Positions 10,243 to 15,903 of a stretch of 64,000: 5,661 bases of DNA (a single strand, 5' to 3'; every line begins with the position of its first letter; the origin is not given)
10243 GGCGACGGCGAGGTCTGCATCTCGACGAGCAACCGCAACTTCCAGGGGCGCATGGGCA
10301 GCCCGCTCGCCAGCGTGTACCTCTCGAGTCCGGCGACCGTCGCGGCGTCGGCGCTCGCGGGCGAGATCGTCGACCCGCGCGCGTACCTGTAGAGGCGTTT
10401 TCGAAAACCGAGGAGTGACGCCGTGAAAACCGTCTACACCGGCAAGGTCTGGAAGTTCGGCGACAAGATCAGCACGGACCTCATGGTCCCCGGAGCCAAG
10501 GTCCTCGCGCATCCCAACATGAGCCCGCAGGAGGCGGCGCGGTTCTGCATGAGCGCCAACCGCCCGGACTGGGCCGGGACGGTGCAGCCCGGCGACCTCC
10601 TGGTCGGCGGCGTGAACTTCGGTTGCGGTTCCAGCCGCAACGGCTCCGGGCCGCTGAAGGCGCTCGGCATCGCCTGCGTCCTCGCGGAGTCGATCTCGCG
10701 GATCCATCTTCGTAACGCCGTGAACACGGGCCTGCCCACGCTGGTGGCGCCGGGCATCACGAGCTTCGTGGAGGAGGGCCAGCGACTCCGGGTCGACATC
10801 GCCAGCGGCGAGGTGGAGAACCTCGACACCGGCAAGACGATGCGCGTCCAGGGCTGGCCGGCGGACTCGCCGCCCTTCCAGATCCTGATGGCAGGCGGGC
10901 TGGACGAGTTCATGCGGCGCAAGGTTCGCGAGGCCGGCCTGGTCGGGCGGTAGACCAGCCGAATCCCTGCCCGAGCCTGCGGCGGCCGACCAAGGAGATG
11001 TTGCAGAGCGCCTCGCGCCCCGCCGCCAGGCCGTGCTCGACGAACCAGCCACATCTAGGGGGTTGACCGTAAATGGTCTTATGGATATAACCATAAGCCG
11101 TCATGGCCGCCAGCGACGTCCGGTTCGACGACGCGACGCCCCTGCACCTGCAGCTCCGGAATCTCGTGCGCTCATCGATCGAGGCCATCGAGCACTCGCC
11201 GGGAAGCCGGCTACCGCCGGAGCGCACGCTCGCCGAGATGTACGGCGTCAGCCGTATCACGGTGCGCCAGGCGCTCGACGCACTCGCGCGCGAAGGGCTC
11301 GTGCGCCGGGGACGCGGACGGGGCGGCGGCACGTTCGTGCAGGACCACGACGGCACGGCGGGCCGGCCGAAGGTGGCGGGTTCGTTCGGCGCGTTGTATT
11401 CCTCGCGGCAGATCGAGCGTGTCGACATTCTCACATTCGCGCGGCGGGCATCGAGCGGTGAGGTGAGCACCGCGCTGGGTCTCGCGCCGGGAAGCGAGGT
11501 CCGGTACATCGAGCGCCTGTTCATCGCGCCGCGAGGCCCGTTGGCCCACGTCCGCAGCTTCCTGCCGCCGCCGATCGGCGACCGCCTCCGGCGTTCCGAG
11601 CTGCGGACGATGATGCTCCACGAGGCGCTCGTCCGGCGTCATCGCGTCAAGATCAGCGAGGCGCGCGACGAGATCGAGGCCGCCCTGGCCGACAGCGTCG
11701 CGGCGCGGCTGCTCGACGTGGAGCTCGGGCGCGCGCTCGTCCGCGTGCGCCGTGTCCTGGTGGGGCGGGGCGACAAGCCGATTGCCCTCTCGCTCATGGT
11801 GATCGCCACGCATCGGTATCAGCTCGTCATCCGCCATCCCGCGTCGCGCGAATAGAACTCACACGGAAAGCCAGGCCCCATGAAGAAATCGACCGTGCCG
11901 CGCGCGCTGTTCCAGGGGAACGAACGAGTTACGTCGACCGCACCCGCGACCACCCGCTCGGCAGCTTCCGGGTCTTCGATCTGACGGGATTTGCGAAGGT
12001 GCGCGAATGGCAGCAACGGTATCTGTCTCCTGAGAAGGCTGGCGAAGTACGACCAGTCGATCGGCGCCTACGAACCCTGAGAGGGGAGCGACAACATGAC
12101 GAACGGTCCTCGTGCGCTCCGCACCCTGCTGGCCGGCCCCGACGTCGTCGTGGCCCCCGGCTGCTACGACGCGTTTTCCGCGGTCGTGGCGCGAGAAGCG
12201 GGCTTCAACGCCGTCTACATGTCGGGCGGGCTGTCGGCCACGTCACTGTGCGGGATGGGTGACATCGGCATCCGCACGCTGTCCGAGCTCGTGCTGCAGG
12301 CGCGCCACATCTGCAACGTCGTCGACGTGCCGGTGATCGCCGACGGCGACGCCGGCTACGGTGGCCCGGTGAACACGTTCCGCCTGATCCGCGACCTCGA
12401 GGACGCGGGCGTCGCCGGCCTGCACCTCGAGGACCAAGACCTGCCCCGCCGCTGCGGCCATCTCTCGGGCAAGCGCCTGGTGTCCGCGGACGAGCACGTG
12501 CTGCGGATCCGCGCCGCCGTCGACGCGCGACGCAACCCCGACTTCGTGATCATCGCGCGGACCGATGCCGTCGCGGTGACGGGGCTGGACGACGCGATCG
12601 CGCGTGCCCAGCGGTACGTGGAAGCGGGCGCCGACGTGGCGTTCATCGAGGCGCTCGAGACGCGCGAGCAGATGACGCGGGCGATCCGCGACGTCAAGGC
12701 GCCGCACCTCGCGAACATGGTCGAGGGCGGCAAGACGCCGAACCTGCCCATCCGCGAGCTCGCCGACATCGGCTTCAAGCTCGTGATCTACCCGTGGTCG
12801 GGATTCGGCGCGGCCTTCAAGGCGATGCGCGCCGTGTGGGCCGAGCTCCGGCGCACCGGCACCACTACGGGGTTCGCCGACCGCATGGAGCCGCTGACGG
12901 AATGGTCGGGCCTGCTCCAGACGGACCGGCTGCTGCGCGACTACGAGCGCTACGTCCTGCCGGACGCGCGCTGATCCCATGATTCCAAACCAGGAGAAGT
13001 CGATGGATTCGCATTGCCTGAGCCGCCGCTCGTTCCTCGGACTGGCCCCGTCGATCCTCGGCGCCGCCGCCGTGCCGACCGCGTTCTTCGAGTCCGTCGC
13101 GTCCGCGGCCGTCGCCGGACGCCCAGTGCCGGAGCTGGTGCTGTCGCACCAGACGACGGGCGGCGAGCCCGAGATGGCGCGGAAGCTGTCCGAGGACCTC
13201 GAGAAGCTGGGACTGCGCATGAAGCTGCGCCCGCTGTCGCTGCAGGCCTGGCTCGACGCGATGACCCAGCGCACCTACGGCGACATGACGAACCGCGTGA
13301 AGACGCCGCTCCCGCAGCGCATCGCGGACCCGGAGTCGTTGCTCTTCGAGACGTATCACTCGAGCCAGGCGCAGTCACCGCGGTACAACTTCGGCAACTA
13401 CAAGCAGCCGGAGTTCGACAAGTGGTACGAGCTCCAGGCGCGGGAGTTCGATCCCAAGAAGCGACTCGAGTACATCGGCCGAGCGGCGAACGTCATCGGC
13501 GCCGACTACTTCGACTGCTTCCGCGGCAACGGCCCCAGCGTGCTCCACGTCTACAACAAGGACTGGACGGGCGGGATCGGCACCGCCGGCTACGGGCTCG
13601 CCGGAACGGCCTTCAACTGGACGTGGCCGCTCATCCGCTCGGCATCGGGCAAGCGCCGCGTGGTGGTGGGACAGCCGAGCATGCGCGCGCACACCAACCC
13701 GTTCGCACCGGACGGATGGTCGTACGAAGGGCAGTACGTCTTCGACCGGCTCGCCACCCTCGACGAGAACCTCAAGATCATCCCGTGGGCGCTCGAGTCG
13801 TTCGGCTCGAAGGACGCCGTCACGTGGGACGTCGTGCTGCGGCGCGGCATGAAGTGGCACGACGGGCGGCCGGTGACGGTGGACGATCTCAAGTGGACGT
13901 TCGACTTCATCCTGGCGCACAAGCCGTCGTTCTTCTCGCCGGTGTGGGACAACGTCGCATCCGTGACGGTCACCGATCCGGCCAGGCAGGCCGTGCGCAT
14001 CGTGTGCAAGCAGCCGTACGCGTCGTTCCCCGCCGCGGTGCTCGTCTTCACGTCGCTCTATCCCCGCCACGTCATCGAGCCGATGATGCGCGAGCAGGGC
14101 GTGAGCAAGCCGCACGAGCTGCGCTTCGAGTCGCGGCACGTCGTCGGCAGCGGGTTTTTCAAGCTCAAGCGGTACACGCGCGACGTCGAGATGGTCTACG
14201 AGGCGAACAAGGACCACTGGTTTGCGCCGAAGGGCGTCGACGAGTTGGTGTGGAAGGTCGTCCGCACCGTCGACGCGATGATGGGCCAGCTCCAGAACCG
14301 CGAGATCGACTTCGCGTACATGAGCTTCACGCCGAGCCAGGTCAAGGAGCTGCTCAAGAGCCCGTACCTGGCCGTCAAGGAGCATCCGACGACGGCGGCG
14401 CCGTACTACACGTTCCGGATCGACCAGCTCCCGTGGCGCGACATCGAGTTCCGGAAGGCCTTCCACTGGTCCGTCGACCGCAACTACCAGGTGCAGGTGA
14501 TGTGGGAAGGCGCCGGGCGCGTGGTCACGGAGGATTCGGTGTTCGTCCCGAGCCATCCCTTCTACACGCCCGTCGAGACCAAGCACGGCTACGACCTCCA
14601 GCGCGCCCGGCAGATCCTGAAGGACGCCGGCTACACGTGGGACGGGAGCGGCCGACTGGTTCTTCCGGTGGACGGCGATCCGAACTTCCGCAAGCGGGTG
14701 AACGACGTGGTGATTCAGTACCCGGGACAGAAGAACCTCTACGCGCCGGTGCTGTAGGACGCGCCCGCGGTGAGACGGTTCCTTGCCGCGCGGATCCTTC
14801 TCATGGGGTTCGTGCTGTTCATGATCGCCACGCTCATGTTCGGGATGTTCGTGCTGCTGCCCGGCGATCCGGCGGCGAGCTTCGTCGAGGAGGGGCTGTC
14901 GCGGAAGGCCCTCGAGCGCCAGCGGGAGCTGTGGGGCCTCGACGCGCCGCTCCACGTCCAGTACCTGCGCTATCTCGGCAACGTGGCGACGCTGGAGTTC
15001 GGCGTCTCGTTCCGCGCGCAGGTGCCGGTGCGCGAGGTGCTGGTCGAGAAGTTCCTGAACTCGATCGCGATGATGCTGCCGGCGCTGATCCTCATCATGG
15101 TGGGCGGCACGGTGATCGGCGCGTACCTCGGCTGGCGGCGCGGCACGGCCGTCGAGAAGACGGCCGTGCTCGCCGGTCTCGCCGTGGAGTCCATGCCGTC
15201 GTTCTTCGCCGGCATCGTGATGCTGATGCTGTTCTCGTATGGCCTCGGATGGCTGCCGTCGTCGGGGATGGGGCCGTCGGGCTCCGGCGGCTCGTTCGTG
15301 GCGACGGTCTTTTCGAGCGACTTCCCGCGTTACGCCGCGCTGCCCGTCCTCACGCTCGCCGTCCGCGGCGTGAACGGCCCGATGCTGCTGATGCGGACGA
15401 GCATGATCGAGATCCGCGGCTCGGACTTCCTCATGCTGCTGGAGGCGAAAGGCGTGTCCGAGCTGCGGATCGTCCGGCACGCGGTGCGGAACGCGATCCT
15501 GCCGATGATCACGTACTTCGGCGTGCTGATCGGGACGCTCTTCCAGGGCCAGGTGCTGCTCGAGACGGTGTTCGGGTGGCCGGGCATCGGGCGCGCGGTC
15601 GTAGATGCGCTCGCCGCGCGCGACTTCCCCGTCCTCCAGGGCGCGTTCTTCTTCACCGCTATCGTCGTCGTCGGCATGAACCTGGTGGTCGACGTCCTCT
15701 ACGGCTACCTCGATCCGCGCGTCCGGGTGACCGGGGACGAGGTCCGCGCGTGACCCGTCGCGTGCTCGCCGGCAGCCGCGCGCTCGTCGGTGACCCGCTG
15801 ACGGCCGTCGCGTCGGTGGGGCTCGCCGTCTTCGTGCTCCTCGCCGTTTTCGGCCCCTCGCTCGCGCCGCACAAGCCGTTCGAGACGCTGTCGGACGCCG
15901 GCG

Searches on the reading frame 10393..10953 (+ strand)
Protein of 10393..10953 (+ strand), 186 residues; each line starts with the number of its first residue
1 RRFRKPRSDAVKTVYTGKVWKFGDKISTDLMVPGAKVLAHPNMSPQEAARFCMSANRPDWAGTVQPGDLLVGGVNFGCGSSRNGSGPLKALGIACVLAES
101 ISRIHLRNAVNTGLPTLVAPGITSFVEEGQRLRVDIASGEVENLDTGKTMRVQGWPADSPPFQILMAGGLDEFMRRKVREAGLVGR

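Call 60: search_protein_families(library=pfam, proteins=[window:10393-10953:+], max_evalue=0.00001)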
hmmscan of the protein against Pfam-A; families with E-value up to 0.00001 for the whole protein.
window:10393-10953:+ (186 aa): 1 family
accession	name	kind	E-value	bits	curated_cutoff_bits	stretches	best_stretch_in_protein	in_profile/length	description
PF00694.25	Aconitase_C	-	2.6e-10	41.2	22.8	1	66-117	73-126/131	Aconitase C-terminal domain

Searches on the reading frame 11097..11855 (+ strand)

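Call 60: search_protein_families(library=pfam, proteins=[window:11097-11855:+], max_evalue=0.00001)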
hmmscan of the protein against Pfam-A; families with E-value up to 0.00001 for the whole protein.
window:11097-11855:+ (252 aa): 2 families
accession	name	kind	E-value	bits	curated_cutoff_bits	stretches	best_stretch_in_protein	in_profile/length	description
PF07702.18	UTRA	-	6.1e-21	75.1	23.8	1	109-242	8-141/141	UTRA domain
PF00392.27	GntR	-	2.3e-17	62.8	27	1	19-76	4-61/64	Bacterial regulatory proteins, gntR family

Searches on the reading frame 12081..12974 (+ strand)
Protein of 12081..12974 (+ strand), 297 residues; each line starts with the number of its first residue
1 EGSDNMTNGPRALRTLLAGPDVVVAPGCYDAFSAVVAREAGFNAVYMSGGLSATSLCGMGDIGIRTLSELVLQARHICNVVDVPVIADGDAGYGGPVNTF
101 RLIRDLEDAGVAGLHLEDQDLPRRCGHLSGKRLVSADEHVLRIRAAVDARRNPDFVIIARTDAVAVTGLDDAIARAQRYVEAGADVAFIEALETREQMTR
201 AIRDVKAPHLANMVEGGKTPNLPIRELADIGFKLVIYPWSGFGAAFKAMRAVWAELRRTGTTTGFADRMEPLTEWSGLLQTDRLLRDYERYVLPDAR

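Call 61: search_protein_families(library=pfam, proteins=[window:12081-12974:+], max_evalue=0.00001)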
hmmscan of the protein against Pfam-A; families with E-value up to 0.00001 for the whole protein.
window:12081-12974:+ (297 aa): 2 families
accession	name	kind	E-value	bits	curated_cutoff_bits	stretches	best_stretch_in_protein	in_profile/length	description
PF13714.12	PEP_mutase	-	2.8e-49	168.3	31.5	1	13-256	1-239/240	Phosphoenolpyruvate phosphomutase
PF00463.27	ICL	-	7.3e-18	64.8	26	1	82-194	147-264/526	Isocitrate lyase family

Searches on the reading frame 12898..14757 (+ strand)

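Call 61: search_protein_families(library=pfam, proteins=[window:12898-14757:+], max_evalue=0.00001)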
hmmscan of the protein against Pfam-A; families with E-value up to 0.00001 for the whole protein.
window:12898-14757:+ (619 aa): 1 family
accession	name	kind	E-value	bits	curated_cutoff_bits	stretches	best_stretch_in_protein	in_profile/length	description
PF00496.27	SBP_bac_5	-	1.8e-54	185.7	32.4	1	293-605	1-308/368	Bacterial extracellular solute-binding proteins, family 5 Middle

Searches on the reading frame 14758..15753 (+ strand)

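Call 61: search_protein_families(library=pfam, proteins=[window:14758-15753:+], max_evalue=0.00001)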
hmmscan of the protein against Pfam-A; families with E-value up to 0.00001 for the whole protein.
window:14758-15753:+ (331 aa): 2 families
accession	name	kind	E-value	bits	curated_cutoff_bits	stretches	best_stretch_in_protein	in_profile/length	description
PF00528.27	BPD_transp_1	-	7.1e-32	111.1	26.4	1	117-323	1-183/184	Binding-protein-dependent transport system inner membrane component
PF19300.4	BPD_transp_1_N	-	8.2e-10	39.3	23.8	1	7-78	3-74/114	Binding-prot-dependent transport system membrane comp, N-term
